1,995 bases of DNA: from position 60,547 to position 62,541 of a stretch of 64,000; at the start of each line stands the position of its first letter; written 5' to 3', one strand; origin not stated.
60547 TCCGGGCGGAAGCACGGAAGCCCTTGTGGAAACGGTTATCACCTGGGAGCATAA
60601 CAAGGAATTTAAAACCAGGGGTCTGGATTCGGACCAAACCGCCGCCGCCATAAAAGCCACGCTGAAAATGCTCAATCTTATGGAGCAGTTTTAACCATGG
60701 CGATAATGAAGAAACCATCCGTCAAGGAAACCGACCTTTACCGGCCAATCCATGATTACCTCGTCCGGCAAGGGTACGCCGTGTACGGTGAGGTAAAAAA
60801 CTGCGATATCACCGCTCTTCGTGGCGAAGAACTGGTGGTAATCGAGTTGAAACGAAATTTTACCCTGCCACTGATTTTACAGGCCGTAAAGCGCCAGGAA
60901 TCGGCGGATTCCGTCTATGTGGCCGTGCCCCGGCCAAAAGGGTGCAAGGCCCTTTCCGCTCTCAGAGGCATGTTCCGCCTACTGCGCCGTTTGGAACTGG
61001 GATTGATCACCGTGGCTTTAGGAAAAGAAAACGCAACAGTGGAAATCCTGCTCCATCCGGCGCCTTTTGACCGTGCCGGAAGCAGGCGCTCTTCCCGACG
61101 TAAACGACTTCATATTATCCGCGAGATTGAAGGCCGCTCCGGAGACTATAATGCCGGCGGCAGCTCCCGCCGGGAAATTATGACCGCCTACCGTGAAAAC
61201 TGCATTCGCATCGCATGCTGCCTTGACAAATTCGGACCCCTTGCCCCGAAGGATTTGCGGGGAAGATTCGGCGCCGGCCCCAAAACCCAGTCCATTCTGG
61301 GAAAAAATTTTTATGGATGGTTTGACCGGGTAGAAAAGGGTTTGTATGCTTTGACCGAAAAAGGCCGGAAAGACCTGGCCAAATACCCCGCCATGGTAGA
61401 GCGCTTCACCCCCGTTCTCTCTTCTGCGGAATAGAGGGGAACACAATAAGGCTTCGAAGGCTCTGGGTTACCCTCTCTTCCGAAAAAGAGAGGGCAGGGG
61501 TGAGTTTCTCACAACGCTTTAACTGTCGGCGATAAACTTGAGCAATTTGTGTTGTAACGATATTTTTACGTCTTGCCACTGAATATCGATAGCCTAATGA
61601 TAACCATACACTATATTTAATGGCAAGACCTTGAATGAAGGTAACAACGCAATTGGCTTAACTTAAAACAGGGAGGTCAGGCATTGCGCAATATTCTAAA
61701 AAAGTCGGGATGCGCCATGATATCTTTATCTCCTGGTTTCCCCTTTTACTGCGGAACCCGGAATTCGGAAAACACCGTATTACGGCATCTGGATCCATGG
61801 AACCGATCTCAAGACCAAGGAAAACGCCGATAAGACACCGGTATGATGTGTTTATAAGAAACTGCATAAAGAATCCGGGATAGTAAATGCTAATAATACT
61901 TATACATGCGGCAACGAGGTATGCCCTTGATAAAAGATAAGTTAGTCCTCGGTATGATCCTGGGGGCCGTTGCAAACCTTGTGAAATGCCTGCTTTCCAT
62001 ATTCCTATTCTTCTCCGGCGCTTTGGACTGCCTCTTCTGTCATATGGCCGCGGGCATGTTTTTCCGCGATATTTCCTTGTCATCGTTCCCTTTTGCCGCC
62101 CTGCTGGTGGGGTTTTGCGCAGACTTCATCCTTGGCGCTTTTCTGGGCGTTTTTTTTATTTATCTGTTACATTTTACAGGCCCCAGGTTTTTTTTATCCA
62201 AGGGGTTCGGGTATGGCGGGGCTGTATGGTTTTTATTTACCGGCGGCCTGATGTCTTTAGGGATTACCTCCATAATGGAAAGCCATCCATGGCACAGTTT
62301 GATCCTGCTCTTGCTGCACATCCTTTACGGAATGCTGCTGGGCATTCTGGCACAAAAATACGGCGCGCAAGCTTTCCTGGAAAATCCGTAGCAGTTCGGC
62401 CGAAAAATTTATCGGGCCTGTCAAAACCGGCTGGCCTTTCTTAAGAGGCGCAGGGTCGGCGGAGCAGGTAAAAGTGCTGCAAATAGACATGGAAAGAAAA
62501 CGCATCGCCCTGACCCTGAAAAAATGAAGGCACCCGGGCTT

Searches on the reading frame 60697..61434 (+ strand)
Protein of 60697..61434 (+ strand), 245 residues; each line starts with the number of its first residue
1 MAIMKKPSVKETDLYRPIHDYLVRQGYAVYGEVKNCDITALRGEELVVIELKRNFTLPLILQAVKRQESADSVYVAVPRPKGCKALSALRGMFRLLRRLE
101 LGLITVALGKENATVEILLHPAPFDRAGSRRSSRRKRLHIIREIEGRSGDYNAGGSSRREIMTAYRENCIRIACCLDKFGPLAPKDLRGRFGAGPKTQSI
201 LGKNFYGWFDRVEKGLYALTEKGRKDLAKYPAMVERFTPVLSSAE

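Call 18: search_protein_families(library=pfam, proteins=[window:60697-61434:+])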
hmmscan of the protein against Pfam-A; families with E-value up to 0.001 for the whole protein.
window:60697-61434:+ (245 aa): 1 family
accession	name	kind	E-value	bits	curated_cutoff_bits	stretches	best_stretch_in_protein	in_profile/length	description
PF09929.15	DUF2161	-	8.7e-38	129.5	27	1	104-225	1-117/118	Putative PD-(D/E)XK phosphodiesterase (DUF2161)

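Call 64: find_encoding_contigs(protein=window:60697-61434:+, flank=10000, max_places=10)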
Protein window:60697-61434:+ (245 aa): 1 contig read that carries it; 1 place shown.
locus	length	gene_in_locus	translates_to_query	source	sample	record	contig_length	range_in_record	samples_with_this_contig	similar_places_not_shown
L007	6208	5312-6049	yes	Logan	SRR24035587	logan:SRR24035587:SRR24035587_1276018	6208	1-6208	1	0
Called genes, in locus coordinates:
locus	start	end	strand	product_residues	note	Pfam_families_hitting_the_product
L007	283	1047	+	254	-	PF02633:Creatininase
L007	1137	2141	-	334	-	PF00586:AIRS, PF02769:AIRS_C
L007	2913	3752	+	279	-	-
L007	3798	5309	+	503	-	PF00682:HMGL-like, PF22617:HCS_D2, PF08502:LeuA_dimer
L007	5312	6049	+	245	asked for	PF09929:DUF2161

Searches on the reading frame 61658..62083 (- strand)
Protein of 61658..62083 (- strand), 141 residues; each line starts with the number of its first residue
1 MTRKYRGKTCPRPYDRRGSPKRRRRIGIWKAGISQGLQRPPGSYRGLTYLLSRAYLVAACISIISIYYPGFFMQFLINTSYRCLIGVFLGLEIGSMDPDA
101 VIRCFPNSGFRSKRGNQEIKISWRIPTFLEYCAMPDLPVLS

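Call 18: search_protein_families(library=pfam, proteins=[window:61658-62083:-])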
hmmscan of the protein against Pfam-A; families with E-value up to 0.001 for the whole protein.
window:61658-62083:- (141 aa): 0 families

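Call 28: find_encoding_contigs(protein=window:61658-62083:-, flank=10000, max_places=10)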
Protein window:61658-62083:- (141 aa): no gene with exactly this product is on record in the collection.

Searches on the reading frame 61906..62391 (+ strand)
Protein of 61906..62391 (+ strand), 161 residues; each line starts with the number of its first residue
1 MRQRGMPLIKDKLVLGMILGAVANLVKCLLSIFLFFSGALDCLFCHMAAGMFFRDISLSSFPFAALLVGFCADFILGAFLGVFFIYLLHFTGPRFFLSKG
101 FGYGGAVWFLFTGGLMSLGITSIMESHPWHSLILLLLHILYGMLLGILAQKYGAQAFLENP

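Call 36: search_protein_families(library=pfam, proteins=[window:61906-62391:+])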
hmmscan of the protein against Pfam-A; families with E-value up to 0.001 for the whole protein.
window:61906-62391:+ (161 aa): 0 families

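Call 52: find_encoding_contigs(protein=window:61906-62391:+, flank=10000, max_places=10)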
Protein window:61906-62391:+ (161 aa): no gene with exactly this product is on record in the collection.

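Call 53: find_encoding_contigs(protein=window:61921-62391:+, flank=10000, max_places=10)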
Protein window:61921-62391:+ (156 aa): no gene with exactly this product is on record in the collection.
